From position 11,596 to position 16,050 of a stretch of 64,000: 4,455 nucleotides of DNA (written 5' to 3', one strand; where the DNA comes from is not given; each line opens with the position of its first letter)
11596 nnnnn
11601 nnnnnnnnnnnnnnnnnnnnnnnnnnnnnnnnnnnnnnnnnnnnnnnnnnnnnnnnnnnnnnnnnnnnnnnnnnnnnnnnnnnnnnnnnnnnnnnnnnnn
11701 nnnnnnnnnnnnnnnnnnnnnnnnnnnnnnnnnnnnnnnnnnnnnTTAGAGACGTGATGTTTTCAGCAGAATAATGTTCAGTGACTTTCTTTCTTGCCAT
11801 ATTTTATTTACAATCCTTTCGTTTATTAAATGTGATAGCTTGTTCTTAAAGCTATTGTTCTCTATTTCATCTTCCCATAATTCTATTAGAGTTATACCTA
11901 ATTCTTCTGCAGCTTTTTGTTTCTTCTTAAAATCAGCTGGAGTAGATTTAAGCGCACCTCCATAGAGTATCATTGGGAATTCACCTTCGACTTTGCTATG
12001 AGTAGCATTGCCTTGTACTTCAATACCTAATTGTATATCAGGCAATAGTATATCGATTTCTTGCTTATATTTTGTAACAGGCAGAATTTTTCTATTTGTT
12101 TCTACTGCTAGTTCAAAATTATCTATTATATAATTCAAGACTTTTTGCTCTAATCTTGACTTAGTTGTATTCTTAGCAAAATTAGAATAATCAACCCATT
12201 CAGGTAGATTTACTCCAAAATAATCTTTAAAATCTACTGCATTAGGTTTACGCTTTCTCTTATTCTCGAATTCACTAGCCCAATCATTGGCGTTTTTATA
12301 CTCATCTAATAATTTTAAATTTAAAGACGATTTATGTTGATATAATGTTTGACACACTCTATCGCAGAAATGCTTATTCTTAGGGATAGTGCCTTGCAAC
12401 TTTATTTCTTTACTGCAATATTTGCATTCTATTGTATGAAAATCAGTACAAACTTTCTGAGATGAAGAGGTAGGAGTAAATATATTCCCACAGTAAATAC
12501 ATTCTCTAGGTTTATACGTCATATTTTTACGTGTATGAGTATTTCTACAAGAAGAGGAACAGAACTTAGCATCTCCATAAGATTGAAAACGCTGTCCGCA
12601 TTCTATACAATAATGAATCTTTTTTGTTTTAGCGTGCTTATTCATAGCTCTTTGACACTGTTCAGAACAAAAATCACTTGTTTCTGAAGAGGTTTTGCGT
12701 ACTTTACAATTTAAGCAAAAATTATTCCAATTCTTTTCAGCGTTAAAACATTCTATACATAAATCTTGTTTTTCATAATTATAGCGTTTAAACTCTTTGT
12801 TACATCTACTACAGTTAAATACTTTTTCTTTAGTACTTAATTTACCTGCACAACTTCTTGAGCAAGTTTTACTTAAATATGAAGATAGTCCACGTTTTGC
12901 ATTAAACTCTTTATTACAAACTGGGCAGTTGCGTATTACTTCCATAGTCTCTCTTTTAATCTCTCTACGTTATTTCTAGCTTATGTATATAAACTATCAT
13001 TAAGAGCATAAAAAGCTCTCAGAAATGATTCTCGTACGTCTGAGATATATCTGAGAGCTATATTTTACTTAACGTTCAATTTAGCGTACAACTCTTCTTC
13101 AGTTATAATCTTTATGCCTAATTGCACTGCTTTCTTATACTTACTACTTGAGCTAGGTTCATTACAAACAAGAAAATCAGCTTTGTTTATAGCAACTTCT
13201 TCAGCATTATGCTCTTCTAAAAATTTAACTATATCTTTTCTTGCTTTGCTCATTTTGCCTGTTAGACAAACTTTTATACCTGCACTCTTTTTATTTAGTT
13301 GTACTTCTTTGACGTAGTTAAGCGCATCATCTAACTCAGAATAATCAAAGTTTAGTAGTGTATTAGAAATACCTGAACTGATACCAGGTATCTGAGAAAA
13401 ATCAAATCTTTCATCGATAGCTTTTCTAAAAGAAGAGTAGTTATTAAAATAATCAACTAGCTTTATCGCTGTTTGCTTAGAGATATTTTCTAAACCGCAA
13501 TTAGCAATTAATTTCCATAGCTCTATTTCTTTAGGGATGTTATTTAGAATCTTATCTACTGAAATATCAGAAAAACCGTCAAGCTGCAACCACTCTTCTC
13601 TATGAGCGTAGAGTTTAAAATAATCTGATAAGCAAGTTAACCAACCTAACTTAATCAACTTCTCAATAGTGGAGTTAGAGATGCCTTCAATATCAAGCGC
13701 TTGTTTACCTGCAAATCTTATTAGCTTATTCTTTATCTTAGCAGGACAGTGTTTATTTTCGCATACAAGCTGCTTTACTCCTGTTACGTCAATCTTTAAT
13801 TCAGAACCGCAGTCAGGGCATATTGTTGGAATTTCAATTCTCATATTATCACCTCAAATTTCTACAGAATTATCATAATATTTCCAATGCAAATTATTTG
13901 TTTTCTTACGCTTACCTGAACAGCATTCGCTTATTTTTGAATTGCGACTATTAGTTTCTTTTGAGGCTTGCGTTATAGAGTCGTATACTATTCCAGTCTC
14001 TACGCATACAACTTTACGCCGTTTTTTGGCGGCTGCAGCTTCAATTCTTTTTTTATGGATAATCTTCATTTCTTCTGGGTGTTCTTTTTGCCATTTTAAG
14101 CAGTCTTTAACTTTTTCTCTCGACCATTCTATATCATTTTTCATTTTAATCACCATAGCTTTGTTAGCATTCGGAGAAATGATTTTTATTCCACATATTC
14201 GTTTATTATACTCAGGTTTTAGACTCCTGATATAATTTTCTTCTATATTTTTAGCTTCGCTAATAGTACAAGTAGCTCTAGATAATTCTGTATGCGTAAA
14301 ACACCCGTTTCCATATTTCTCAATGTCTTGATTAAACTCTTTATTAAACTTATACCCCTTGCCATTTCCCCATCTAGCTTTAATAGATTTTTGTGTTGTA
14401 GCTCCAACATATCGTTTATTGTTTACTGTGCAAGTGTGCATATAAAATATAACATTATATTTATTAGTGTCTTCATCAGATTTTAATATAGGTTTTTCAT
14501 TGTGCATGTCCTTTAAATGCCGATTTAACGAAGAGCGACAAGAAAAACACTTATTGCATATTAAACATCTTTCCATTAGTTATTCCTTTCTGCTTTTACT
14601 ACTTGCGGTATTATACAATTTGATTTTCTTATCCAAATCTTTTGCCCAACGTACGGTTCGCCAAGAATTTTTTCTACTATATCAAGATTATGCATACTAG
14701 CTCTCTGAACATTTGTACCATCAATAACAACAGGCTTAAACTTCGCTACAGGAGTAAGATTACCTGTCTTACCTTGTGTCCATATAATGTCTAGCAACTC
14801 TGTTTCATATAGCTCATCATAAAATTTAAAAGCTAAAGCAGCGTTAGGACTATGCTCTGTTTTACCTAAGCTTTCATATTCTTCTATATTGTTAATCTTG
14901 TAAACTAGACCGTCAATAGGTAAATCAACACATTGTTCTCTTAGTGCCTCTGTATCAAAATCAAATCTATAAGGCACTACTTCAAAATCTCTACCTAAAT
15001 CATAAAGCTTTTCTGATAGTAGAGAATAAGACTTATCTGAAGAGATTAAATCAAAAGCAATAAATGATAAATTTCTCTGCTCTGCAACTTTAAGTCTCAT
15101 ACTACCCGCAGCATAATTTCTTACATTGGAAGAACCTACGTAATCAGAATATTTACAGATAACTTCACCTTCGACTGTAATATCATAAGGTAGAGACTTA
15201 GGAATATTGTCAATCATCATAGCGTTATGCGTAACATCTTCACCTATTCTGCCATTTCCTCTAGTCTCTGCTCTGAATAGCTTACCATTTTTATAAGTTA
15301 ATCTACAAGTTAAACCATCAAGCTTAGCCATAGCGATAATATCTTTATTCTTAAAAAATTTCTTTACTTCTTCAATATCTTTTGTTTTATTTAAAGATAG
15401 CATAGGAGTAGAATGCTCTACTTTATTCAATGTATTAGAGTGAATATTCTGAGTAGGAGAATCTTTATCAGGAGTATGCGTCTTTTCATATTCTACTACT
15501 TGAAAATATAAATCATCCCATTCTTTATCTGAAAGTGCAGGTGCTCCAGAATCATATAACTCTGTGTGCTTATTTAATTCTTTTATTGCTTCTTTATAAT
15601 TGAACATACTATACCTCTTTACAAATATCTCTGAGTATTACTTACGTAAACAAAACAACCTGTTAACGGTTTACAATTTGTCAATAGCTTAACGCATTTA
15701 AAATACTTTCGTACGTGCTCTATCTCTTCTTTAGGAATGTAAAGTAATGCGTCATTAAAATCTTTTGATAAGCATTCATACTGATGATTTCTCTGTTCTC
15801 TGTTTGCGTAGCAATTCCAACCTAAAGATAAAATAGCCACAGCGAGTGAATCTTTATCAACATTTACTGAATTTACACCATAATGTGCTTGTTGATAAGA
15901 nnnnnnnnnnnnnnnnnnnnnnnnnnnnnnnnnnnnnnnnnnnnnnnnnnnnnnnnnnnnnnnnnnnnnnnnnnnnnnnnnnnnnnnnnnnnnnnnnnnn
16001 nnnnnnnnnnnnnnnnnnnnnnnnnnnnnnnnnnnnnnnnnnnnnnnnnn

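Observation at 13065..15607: NAD-dependent DNA ligase split into two separately translated halves by a GIY-YIG homing endonuclease, exactly at the OB-fold / Zn-finger domain boundary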

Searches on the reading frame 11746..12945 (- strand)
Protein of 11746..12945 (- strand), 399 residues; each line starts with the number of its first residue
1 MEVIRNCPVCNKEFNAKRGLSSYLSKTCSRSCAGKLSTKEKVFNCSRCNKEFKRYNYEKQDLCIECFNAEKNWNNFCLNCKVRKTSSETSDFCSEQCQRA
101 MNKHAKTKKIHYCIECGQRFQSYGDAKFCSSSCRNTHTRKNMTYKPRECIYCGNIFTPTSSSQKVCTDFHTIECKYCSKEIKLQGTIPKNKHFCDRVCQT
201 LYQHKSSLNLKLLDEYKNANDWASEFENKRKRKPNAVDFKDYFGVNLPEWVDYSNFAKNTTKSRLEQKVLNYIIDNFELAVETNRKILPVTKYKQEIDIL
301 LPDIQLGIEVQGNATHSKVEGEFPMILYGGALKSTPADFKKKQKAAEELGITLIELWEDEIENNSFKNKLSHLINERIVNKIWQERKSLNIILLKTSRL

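Call 3: search_protein_families(library=pfam, proteins=[window:11746-12945:-], max_evalue=0.01)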
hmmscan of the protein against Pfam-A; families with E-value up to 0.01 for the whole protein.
window:11746-12945:- (399 aa): 0 families

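Call 4: search_protein_families(library=phrogs, proteins=[window:11746-12945:-], max_evalue=0.001)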
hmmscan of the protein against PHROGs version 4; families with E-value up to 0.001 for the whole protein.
window:11746-12945:- (399 aa): 3 families
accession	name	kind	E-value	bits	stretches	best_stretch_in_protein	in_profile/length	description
phrog_1271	-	DNA, RNA and nucleotide metabolism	3e-14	54.2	2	6-141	118-246/361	HNH endonuclease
phrog_3339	-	DNA, RNA and nucleotide metabolism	5.6e-09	36.6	1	258-374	248-348/536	homing endonuclease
phrog_559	-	DNA, RNA and nucleotide metabolism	1.9e-06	27.9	1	37-388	86-427/607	HNH endonuclease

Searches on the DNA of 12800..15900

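Call 18: search_rna_families(source=window, start=12800, end=15900, threshold=evalue, max_evalue=10)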
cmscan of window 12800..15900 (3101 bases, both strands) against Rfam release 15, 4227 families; matches with E-value up to 10: 2.
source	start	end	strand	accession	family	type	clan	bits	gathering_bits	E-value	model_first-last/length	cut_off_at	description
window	15215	15271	-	RF01306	sR52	Gene; snRNA; snoRNA; CD-box;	-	16.6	50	2.9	1-60/60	no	Small nucleolar RNA sR52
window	14871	14940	-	RF01905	HOTAIR_2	Gene; lncRNA;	-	16.3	60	1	1-69/69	no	HOTAIR conserved region 2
